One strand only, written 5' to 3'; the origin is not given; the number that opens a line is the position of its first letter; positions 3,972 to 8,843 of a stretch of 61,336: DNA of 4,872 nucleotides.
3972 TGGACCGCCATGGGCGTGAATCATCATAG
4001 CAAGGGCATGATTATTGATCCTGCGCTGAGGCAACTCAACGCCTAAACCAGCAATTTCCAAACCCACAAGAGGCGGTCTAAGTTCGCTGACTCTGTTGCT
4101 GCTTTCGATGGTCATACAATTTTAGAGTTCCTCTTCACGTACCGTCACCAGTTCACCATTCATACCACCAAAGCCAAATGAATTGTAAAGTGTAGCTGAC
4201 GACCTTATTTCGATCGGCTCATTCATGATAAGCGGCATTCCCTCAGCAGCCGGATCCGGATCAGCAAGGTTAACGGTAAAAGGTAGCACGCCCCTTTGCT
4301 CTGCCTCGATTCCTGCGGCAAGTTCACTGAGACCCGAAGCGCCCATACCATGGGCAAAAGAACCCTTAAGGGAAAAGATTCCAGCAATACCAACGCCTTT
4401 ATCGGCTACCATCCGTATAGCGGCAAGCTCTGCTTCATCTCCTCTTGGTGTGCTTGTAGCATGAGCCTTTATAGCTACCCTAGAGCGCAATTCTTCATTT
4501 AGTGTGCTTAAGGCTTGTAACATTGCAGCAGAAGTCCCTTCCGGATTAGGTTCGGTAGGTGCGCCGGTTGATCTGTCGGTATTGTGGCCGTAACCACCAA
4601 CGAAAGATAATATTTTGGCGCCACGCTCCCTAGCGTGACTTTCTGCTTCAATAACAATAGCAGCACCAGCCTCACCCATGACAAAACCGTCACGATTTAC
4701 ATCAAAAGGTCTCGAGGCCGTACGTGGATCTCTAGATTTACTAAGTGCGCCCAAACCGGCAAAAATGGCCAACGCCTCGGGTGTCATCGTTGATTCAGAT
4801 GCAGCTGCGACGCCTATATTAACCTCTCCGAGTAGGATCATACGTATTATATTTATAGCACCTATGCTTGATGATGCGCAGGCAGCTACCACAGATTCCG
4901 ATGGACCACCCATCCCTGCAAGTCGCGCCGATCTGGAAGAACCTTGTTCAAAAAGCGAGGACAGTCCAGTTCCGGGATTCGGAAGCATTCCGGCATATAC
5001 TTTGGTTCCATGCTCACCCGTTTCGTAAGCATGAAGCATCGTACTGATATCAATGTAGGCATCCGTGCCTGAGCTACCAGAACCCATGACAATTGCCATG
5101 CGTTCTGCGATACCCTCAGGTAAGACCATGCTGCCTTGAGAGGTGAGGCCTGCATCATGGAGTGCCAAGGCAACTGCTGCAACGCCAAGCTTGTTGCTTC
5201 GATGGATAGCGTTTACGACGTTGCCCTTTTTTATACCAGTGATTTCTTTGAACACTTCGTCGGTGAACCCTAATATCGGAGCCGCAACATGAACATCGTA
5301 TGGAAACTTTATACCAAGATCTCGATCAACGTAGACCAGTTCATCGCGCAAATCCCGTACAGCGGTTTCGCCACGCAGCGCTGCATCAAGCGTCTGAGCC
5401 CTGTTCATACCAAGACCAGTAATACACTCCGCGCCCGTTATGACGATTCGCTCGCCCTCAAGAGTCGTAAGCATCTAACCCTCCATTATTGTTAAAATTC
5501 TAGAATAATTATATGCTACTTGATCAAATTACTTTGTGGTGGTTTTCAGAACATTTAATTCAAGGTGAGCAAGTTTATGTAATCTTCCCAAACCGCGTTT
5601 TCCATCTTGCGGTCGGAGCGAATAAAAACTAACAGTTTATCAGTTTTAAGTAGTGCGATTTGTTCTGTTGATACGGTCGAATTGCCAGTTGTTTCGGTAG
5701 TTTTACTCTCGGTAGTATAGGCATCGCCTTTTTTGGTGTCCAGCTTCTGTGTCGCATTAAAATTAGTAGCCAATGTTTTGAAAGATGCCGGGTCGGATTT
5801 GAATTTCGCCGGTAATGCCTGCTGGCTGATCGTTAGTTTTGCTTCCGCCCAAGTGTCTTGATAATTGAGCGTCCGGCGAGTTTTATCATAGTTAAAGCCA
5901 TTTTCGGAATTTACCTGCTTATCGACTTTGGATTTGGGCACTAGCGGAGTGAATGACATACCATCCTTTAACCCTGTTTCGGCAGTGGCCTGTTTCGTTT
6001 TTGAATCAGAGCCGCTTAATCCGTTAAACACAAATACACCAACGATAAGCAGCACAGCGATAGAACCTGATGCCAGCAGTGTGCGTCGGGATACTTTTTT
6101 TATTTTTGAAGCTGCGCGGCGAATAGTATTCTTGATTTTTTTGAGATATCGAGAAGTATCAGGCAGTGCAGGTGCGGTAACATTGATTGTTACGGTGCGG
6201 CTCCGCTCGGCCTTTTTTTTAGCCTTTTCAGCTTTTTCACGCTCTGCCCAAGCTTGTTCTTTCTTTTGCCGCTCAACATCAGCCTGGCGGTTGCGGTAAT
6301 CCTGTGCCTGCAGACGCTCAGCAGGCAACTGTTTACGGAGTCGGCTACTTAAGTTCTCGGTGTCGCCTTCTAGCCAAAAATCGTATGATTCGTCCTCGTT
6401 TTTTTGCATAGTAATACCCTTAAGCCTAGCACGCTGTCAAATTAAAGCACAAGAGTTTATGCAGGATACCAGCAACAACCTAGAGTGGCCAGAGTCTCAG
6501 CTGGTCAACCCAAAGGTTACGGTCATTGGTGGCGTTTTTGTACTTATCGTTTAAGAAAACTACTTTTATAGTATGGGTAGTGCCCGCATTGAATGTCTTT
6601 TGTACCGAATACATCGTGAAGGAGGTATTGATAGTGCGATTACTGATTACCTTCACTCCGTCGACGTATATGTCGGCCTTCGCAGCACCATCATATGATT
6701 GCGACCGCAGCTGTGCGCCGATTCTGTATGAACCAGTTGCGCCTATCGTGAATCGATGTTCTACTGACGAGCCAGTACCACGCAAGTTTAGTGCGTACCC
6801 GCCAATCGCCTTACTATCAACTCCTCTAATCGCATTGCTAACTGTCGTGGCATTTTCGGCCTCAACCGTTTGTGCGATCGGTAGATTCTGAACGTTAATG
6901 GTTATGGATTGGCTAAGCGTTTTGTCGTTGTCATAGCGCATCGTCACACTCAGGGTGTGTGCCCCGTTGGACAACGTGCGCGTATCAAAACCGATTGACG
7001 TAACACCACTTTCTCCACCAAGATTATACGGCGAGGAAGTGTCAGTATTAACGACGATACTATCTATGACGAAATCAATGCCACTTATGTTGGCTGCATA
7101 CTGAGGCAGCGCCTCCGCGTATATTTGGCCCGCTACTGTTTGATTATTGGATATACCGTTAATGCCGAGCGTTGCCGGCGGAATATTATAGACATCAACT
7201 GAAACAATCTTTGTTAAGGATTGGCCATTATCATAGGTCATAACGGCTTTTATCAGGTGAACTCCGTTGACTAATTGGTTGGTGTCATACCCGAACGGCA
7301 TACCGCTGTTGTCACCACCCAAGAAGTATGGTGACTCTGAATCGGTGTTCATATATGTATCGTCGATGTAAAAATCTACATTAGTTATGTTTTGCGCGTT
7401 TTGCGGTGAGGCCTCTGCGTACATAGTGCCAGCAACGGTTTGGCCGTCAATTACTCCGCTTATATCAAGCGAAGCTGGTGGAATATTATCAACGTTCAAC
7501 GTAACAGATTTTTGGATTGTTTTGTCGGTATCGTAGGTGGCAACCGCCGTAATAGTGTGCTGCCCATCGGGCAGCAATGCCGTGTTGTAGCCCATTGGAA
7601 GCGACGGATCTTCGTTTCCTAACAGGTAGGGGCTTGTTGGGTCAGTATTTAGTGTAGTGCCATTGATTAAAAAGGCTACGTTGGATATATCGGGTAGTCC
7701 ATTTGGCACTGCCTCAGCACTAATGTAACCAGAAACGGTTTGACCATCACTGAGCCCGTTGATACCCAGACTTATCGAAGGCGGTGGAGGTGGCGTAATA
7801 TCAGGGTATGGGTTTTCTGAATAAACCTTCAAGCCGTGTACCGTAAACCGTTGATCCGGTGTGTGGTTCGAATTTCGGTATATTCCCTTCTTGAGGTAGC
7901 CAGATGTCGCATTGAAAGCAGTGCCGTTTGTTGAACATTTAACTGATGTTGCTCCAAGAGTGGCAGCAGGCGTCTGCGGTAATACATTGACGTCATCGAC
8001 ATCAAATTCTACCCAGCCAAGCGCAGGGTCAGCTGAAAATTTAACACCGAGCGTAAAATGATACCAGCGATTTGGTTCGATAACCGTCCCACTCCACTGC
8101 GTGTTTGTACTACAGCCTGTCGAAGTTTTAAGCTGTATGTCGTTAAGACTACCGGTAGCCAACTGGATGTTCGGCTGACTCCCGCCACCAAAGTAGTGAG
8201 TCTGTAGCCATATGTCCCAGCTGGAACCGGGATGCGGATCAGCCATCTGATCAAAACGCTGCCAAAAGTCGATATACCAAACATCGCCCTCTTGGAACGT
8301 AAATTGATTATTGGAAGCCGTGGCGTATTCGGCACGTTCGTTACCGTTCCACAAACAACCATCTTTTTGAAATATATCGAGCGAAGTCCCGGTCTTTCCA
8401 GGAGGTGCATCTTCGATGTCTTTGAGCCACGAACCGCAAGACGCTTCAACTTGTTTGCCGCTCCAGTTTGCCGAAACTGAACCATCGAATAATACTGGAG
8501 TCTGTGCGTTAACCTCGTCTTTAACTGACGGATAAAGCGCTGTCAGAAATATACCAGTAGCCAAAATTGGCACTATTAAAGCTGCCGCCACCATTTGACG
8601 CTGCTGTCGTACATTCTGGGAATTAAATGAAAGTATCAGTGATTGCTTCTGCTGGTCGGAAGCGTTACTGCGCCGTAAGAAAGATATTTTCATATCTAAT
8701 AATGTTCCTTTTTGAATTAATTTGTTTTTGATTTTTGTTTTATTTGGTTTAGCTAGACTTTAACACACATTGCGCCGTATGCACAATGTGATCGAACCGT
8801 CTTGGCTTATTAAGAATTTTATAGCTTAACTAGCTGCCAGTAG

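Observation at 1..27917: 28-kb single-strand island of giant anchored surface proteins, glycan-active enzymes and an orphan ketosynthase operon, starting right after the rplU terminator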

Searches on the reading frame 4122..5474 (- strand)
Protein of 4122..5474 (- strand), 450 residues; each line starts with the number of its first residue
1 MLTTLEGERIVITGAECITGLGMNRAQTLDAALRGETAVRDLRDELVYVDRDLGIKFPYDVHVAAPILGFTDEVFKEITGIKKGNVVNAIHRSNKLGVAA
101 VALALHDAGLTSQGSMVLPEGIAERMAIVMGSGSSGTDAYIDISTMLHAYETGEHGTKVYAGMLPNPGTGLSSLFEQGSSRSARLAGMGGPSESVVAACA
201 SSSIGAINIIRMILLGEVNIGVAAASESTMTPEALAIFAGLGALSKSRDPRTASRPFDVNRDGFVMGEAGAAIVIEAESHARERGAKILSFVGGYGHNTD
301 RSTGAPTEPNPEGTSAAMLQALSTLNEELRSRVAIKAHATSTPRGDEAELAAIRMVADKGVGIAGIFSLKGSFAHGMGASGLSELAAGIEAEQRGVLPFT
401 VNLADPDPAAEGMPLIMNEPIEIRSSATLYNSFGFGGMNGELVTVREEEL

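Call 7: search_protein_families(library=pfam, proteins=[window:4122-5474:-], max_evalue=0.01)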
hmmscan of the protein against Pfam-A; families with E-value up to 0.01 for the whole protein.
window:4122-5474:- (450 aa): 2 families
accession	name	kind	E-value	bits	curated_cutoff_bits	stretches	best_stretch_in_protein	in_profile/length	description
PF00109.32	ketoacyl-synt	-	2.8e-26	93.1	20.8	1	8-281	2-252/252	Beta-ketoacyl synthase, N-terminal domain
PF02801.28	Ketoacyl-synt_C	-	3.1e-16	59.9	20.8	1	292-403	4-118/119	Beta-ketoacyl synthase, C-terminal domain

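Call 18: find_homologous_proteins(query=window:4122-5474:-, max_evalue=0.00001)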
Query window:4122-5474:- (450 aa): 4969 proteins with E <= 0.00001 among 8000 candidates; the best 120 are listed.
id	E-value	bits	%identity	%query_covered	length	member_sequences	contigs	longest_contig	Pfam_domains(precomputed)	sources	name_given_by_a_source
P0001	8.7e-284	959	100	100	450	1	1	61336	PF00109.33,PF02801.29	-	-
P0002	3.6e-44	170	33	98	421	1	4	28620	PF00109.33,PF02801.29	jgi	jgi:3-oxoacyl-[acyl-carrier-protein] synthase II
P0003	1.2e-43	168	33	85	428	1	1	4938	PF00109.33,PF02801.29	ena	-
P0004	1.3e-43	168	32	100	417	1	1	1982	PF00109.33,PF00108.30,PF02801.29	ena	-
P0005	1.3e-43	168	33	98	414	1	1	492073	PF00109.33,PF02801.29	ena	-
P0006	1.6e-43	168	32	100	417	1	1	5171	PF00109.33,PF00108.30,PF02801.29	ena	-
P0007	1.6e-43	168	33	98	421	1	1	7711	PF00109.33,PF02801.29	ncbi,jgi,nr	ncbi:MAG TPA: beta-ketoacyl-ACP synthase II [Gaiellaceae bacterium]|jgi:3-oxoacyl-[acyl-carrier-prot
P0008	1.6e-43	168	32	100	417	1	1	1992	PF00109.33,PF02801.29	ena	-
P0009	1.9e-43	168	32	100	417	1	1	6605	PF00109.33,PF00108.30,PF02801.29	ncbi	-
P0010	5.1e-43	166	33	98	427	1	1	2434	PF00109.33,PF02801.29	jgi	jgi:3-oxoacyl-[acyl-carrier-protein] synthase II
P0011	5.4e-43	166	32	98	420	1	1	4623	PF00109.33,PF02801.29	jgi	jgi:3-oxoacyl-[acyl-carrier-protein] synthase II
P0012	5.6e-43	166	33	98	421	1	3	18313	PF00109.33,PF02801.29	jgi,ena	-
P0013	6.4e-43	166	33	98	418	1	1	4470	PF00109.33,PF02801.29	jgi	jgi:3-oxoacyl-[acyl-carrier-protein] synthase II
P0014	6.4e-43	166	33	98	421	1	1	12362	PF00109.33,PF02801.29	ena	-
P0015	6.5e-43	166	31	98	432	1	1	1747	PF00109.33,PF02801.29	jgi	jgi:3-oxoacyl-[acyl-carrier-protein] synthase II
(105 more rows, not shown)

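Call 27: search_protein_families(library=ncbifam, proteins=[window:4122-5474:-], max_evalue=0.01)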
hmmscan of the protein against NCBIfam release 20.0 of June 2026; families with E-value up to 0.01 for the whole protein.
window:4122-5474:- (450 aa): 20 families
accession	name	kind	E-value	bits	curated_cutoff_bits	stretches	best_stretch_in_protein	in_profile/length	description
TIGR03150.1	fabF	equivalog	8.9e-65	218.9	493.75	1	9-443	2-405/407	beta-ketoacyl-ACP synthase II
NF005589.0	PRK07314.1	subfamily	1.7e-62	211.5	387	1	8-444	4-409/413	beta-ketoacyl-ACP synthase II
NF004970.0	PRK06333.1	subfamily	1.9e-57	195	525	1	8-444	4-419/424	beta-ketoacyl-ACP synthase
NF006274.0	PRK08439.1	equivalog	3.1e-56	190.9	621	1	8-443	2-402/406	beta-ketoacyl-ACP synthase II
NF006587.0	PRK09116.1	equivalog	3.2e-50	171.1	470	1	8-446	2-406/408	beta-ketoacyl-ACP synthase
NF005916.1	PRK07910.1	equivalog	2.4e-42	145.3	560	1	194-442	166-413/418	KasA/KasB family beta-ketoacyl-ACP synthase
NF005490.0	PRK07103.1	equivalog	1.2e-40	139.8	445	1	8-444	4-410/414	polyketide beta-ketoacyl:acyl carrier protein synthase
NF005076.0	PRK06501.1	equivalog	1.4e-40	139.4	629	1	187-447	163-423/425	beta-ketoacyl-ACP synthase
NF005935.0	PRK07967.1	equivalog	1.7e-40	139.1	630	1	81-446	59-403/406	beta-ketoacyl-ACP synthase I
NF004618.0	PRK05952.1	equivalog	8.1e-37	127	455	1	75-443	39-379/384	beta-ketoacyl-ACP synthase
NF006434.0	PRK08722.1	equivalog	8.5e-34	117.1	759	1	95-443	76-410/414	beta-ketoacyl-ACP synthase II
NF058662.1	cispenta_AmcF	equivalog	1.5e-33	116.4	325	1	179-443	109-366/369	cispentacin biosynthesis acyltransferase subunit AmcF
NF006618.0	PRK09185.1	subfamily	4.1e-28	98.5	407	1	123-446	95-392/394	beta-ketoacyl-ACP synthase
NF041183.1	Pks2_ls1_myc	equivalog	1.5e-19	68.5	2400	1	170-403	144-372/2086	sulfolipid-1 biosynthesis phthioceranic/hydroxyphthioceranic acid synthase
NF045894.1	PKS_plus_SDR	equivalog_domain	1.1e-15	56.3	1740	1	179-409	153-382/1515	type I polyketide synthase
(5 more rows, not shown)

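Call 39: search_solved_structures(query=window:4122-5474:-, max_evalue=1e-20)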
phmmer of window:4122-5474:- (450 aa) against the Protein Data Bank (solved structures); distinct sequences matched with E-value up to 1e-20: 70 (the best 60 are shown).
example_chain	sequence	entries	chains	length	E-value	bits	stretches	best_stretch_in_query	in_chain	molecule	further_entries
1j3n_A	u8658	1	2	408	1.6e-49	172.7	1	98-443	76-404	3-oxoacyl-(acyl-carrier protein) synthase II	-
8z5c_A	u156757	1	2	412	8.2e-47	163.8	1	9-443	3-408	3-oxoacyl-[acyl-carrier-protein] synthase 2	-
8z5e_A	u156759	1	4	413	7.6e-46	160.6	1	8-443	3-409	3-oxoacyl-[acyl-carrier-protein] synthase 2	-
8z5d_A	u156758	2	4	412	7.7e-46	160.6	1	9-443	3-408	3-oxoacyl-[acyl-carrier-protein] synthase 2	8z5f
1w0i_A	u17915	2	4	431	8.4e-41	144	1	179-443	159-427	3-OXOACYL CARRIER PROTEIN SYNTHASE | 3-OXOACYL-[ACYL-CARRIER-PROTEIN] SYNTHASE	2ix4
3e60_A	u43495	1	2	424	1e-40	143.7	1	185-446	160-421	3-oxoacyl-[acyl-carrier-protein ] synthase II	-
3o04_A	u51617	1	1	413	2.8e-39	139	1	8-448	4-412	beta-keto-acyl carrier protein synthase II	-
5sxo_A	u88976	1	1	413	3.8e-39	138.5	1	8-448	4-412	3-oxoacyl-[acyl-carrier-protein] synthase 2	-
9n50_A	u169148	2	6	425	9.6e-39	137.2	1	8-442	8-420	3-oxoacyl-[acyl-carrier-protein] synthase, mitochondrial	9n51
2iwy_A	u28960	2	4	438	1.1e-38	137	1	8-442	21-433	3-OXOACYL-[ACYL-CARRIER-PROTEIN] SYNTHASE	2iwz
2c9h_A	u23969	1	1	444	1.1e-38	137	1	8-442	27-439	MITOCHONDRIAL BETA-KETOACYL SYNTHASE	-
4ddo_A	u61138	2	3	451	1.2e-38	136.9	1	188-443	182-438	3-oxoacyl-[acyl-carrier-protein] synthase 2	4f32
2gfw_A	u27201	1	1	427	1.2e-37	133.5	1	182-443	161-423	3-oxoacyl-[acyl-carrier-protein] synthase 2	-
6okg_A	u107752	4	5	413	1.3e-37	133.5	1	182-443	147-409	3-oxoacyl-[acyl-carrier-protein] synthase 2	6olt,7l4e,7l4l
3kzu_A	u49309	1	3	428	1.3e-37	133.5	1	183-445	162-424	3-oxoacyl-(Acyl-carrier-protein) synthase ii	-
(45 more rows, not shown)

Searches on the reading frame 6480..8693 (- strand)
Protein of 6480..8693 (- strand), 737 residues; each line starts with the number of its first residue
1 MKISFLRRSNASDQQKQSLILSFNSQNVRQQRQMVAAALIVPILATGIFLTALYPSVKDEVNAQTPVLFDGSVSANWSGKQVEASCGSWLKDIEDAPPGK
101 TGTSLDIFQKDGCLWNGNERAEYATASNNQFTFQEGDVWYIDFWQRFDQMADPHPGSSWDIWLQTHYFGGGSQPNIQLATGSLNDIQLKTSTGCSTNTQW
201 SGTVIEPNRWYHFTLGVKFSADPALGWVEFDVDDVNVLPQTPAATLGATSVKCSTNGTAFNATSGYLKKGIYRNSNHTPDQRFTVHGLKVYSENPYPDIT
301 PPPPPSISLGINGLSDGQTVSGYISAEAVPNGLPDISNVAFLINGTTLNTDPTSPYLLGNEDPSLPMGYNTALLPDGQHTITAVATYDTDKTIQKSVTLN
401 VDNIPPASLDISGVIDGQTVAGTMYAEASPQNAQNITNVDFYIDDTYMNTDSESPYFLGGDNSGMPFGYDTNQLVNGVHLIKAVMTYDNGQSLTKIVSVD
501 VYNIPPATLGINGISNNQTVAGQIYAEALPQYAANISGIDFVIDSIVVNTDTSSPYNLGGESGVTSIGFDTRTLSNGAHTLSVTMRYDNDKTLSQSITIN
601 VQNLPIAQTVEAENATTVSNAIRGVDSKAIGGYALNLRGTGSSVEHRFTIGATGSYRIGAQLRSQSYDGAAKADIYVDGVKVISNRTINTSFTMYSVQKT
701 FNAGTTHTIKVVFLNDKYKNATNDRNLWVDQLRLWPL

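Call 7: search_protein_families(library=pfam, proteins=[window:6480-8693:-], max_evalue=0.01)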
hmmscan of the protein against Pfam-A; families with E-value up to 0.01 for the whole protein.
window:6480-8693:- (737 aa): 4 families
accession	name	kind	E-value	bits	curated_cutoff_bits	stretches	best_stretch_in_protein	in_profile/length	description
PF17957.7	Big_7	-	1.7e-13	51.4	24.1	2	316-383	10-70/70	Bacterial Ig domain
PF16841.11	CBM60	-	1.4e-10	41.9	28.2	1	662-734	6-76/91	Ca-dependent carbohydrate-binding module xylan-binding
PF16990.11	CBM_35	-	0.0057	17.4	28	1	611-712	4-105/121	Carbohydrate binding module (family 35)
PF13750.12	Big_3_3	-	0.0065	16.6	27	0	368-411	6-50/157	Bacterial Ig-like domain (group 3)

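Call 27: search_protein_families(library=ncbifam, proteins=[window:6480-8693:-], max_evalue=0.01)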
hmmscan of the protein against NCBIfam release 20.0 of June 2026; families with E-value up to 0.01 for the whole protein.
window:6480-8693:- (737 aa): 0 families

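Call 38: search_solved_structures(query=window:6480-8693:-, max_evalue=0.01)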
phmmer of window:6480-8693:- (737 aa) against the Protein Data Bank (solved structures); distinct sequences matched with E-value up to 0.01: 0.
